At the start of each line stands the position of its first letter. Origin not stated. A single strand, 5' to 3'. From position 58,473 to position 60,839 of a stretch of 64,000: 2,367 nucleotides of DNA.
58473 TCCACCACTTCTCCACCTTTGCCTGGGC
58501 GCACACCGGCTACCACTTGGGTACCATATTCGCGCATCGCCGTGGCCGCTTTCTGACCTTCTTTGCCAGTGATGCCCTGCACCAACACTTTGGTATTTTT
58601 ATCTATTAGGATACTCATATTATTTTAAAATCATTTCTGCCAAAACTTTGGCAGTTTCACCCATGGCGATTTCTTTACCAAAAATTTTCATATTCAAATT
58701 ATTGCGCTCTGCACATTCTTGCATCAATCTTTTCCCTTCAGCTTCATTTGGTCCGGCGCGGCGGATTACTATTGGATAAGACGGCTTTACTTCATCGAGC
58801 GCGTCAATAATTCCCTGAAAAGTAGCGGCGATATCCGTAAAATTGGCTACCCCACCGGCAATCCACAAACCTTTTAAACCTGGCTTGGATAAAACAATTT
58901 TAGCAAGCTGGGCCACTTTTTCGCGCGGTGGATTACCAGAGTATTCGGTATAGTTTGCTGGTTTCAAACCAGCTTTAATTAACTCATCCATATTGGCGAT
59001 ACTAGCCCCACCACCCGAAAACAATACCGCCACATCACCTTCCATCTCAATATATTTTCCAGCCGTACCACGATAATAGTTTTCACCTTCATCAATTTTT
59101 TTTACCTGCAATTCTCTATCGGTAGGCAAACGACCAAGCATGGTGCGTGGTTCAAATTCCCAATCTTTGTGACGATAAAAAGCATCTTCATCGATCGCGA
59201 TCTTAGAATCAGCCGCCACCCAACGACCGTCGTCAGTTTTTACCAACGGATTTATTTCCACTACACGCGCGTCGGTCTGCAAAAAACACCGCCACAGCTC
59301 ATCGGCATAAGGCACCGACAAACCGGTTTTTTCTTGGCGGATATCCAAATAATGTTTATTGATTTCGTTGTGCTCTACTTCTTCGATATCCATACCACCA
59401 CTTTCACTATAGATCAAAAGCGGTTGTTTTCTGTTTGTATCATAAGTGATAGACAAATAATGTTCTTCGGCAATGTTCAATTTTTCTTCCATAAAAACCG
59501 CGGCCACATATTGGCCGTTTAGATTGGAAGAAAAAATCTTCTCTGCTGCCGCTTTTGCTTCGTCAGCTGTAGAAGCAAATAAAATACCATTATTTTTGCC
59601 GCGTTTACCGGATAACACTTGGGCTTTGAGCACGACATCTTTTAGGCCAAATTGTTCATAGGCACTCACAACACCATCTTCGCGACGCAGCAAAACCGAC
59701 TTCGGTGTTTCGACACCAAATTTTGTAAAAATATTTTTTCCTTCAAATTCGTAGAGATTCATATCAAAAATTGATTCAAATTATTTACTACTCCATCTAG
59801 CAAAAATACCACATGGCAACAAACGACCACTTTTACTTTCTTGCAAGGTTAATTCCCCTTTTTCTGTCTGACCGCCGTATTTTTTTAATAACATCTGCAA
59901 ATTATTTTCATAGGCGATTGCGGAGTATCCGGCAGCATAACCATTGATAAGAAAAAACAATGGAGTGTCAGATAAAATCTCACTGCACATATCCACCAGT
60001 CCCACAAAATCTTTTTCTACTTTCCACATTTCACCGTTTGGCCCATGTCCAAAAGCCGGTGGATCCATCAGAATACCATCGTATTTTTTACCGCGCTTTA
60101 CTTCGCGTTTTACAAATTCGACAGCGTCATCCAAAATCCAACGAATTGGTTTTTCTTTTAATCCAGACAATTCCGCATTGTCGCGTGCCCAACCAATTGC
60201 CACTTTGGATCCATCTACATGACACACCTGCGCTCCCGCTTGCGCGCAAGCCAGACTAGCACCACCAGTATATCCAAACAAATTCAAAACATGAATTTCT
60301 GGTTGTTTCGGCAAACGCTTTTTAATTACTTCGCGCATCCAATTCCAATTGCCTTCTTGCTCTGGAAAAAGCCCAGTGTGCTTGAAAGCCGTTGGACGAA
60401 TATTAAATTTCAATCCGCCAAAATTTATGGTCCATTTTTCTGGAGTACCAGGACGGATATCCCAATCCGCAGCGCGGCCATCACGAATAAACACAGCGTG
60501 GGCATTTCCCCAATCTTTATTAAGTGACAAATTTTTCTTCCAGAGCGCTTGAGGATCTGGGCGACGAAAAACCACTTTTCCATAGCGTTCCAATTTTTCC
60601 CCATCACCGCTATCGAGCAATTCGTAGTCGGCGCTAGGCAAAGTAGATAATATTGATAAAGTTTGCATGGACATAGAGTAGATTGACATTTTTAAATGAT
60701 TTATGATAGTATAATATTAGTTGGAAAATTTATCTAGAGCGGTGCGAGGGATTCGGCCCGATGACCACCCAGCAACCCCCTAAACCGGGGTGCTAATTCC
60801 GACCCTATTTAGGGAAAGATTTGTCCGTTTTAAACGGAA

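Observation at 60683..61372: Stand-alone structured RNA of about 170 nt followed by a GC-rich 91-aa ORF and a GC-rich hairpin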

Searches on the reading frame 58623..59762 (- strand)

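Call 10: search_protein_families(library=pfam, proteins=[window:58623-59762:-], max_evalue=1)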
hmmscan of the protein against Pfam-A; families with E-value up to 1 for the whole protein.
window:58623-59762:- (380 aa): 5 families
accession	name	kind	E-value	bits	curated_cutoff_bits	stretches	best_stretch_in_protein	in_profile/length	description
PF08442.15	ATP-grasp_2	-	6.3e-40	137.4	29.5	1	2-174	1-201/202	ATP-grasp domain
PF16114.10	Citrate_bind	-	1.1e-30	107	26.8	1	234-370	20-170/177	ATP citrate lyase citrate-binding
PF24948.1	Citrate_synth_N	-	2.8e-10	40.4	83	1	40-199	51-229/232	ATP-citrate synthase ATP-grasp domain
PF13549.11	ATP-grasp_5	-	5.7e-05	23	27.6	1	3-79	10-87/221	ATP-grasp domain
PF01071.24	GARS_A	-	6.1e-05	23.4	27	1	9-106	7-100/194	Phosphoribosylglycinamide synthetase, ATP-grasp (A) domain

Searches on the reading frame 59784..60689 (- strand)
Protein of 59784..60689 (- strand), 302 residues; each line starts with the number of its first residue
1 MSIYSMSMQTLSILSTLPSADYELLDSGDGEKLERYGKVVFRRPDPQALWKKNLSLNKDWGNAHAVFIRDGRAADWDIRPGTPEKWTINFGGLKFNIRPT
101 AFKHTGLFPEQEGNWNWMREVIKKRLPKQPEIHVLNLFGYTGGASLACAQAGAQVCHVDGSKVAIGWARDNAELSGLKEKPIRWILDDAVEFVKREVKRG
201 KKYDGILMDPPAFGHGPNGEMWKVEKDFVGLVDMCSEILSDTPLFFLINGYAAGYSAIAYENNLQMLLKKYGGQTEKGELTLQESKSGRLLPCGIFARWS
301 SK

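Call 10: search_protein_families(library=pfam, proteins=[window:59784-60689:-], max_evalue=1)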
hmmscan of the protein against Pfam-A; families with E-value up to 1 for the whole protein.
window:59784-60689:- (302 aa): 5 families
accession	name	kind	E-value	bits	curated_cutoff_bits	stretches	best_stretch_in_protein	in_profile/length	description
PF10672.15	Methyltrans_SAM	-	1.1e-12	48.2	27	1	70-217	71-210/286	S-adenosylmethionine-dependent methyltransferase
PF03602.21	Cons_hypoth95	-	1.8e-05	25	24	1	129-211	40-122/182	Conserved hypothetical protein 95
PF09445.16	Methyltransf_15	-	0.0005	20.1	22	1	134-214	4-83/165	RNA cap guanine-N2 methyltransferase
PF05175.20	MTS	-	0.015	15.4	23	1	126-212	27-108/170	Methyltransferase small domain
PF13649.12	Methyltransf_25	-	0.058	14.5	27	1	141-192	8-58/97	Methyltransferase domain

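Call 11: search_protein_families(library=ncbifam, proteins=[window:59784-60689:-], max_evalue=1)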
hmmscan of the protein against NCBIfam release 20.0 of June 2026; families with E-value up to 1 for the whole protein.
window:59784-60689:- (302 aa): 16 families
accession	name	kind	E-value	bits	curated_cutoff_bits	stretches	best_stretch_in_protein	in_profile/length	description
NF008748.0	PRK11783.1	equivalog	2.6e-20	72.2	466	1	84-242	502-652/704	bifunctional 23S rRNA (guanine(2069)-N(7))-methyltransferase RlmK/23S rRNA (guanine(2445)-N(2))-methyltransferase RlmL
NF053718.1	23SC1962Mtase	equivalog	3.9e-16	58.8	575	1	82-215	170-293/383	23S rRNA (cytosine(1962)-C(5))-methyltransferase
NF011707.0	PRK15128.1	equivalog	1.5e-11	43.8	712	1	132-214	222-305/396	23S rRNA (cytosine(1962)-C(5))-methyltransferase RlmI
NF046099.1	RSP_2647_MTase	equivalog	3.7e-11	42.5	600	1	103-214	197-301/391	RSP_2647 family RNA methyltransferase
NF033380.1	Rlm_2499C5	equivalog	8.7e-08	31.3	650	1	88-213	185-301/391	23S rRNA (cytosine(2499)-C(5))-methyltransferase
NF002910.0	PRK03522.2-3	equivalog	2.3e-07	30.2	558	1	86-218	195-324/383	23S rRNA (uracil(747)-C(5))-methyltransferase RlmC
NF009639.0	PRK13168.1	equivalog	1.3e-06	27.6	458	1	126-214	296-382/446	23S rRNA (uracil(1939)-C(5))-methyltransferase RlmD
TIGR00479.1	rumA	equivalog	2.4e-06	26.7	183.55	1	90-214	258-375/432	23S rRNA (uracil(1939)-C(5))-methyltransferase RlmD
TIGR03534.1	RF_mod_PrmC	equivalog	3.6e-05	23.4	199.1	1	120-211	78-165/253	peptide chain release factor N(5)-glutamine methyltransferase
NF002909.0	PRK03522.2-1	equivalog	7.8e-05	22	553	1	87-222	194-319/374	23S rRNA (uracil(747)-C(5))-methyltransferase RlmC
TIGR00536.1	hemK_fam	subfamily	0.00043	19.4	115.5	1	126-211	109-191/286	HemK family protein methyltransferase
NF043040.1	corrin_prot_MT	hypoth_equivalog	0.00083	18.8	180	1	114-195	26-105/216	corrinoid protein-associated methyltransferase CpaM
TIGR02085.1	meth_trns_rumB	equivalog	0.0023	17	429.5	1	123-216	226-314/374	23S rRNA (uracil(747)-C(5))-methyltransferase RlmC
NF011529.0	PRK14968.1-3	equivalog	0.0032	16.9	162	1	126-230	30-127/198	putative methyltransferase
NF047732.1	tRNAMtaseTrm5bMeth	equivalog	0.068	12.1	500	1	117-191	187-257/337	tRNA (guanine(37)-N1)-methyltransferase Trm5b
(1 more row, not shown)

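Call 17: list_cluster_members(proteins=[P0001, window:59784-60689:-, window:61370-61696:-])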
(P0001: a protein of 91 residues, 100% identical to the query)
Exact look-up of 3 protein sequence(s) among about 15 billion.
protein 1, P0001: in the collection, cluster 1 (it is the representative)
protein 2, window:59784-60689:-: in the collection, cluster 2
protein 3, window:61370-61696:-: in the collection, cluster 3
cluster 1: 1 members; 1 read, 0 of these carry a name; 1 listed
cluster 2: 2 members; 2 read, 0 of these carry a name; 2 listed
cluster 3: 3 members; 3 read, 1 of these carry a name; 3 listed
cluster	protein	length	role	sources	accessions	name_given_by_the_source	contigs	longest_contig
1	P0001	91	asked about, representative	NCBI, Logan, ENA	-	-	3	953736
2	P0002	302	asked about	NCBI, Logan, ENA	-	-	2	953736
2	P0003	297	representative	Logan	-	-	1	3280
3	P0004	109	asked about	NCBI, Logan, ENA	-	-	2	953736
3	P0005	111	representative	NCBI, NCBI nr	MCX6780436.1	MAG: GNAT family N-acetyltransferase [Candidatus Magasanikbacteria bacterium] | GNAT family N-acetyltransferase [Candidatus Magasanikbacteria bacterium]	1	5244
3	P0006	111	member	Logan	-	-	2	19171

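Call 34: find_related_loci(query=A1, collection=genome_contigs, flank=4000)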
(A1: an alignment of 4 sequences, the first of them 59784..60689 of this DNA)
Query A1 (302 aa) in genome_contigs; peptide patterns used: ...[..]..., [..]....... (x = any residue, [..] = any of these).
439 stretches matched a pattern; 249 encode a relative of the query (tblastn E <= 1e-3); the best 80 are kept; 80 distinct loci.
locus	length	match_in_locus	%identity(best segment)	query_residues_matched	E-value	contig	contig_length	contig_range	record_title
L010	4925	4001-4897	98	4-302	0e+0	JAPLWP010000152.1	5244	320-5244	MAG: Candidatus Magasanikiibacteriota bacterium isolate LacPavin_0920_WC57_MAG_39_7 LacPavin_0920_WC57_scaffold_1061084,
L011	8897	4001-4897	94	4-302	0e+0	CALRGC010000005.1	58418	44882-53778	MAG: Candidatus Magasanikbacteria bacterium isolate Ike-150m-44 genome assembly, contig: Ike-150-c187, whole genome shot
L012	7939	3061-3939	86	8-301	3e-175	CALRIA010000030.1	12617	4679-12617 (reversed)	MAG: Candidatus Magasanikbacteria bacterium isolate MaH-04nov19-74 genome assembly, contig: MaH-04nov19-C12980, whole ge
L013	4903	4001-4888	85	3-301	1e-173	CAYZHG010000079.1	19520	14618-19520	MAG TPA_asm: uncultured Gammaproteobacteria bacterium isolate binchicken_co169_185 genome assembly, contig: k99_37129, w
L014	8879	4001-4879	85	8-301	2e-171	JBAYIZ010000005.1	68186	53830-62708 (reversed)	MAG: Candidatus Magasanikiibacteriota bacterium isolate SO_2016_GW1_43 scaffold00873_OW334_2016, whole genome shotgun se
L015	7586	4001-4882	83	7-301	2e-170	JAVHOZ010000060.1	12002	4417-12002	MAG: Candidatus Magasanikbacteria bacterium isolate WB02no2_37_9 NODE_4210_length_12002_cov_4.502553, whole genome shotg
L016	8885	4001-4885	83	4-299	3e-172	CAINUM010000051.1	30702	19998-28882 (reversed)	MAG: Candidatus Magasanikbacteria bacterium isolate Kiruna_bin-08293 genome assembly, contig: bin-08293:051/107, whole g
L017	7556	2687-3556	69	8-301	5e-140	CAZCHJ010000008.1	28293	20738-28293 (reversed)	MAG TPA_asm: uncultured Gammaproteobacteria bacterium isolate SRP135725_co1_448 genome assembly, contig: NODE_1913_lengt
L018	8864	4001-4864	72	11-301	7e-140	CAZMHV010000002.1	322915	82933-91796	MAG TPA_asm: uncultured Gammaproteobacteria bacterium isolate SRP342105_co1_345 genome assembly, contig: NODE_23_length_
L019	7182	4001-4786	72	8-301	3e-139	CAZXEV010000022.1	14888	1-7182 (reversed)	MAG TPA_asm: uncultured Gammaproteobacteria bacterium isolate SRP286056_co3_44 genome assembly, contig: NODE_4229_length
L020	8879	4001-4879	69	3-301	6e-139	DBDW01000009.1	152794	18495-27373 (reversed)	MAG TPA_asm: Candidatus Magasanikbacteria bacterium UBA922 UBA922_contig_383, whole genome shotgun sequence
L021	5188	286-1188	69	7-301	8e-137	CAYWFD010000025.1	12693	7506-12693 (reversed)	MAG TPA_asm: uncultured Gammaproteobacteria bacterium isolate binchicken_co326_112 genome assembly, contig: NODE_2516_le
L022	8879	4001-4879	67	9-299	1e-135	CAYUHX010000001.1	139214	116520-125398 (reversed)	MAG TPA_asm: uncultured Gammaproteobacteria bacterium isolate SRP298887_co1_139 genome assembly, contig: NODE_38_length_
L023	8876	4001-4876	65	9-299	4e-133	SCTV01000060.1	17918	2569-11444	MAG: Patescibacteria group bacterium isolate FW305_bin.8 FW305_bin.8-32925, whole genome shotgun sequence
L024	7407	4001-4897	66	1-301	6e-133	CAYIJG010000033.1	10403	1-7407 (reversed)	MAG TPA_asm: uncultured Gammaproteobacteria bacterium isolate ERP119705_co24_1001 genome assembly, contig: NODE_9036_len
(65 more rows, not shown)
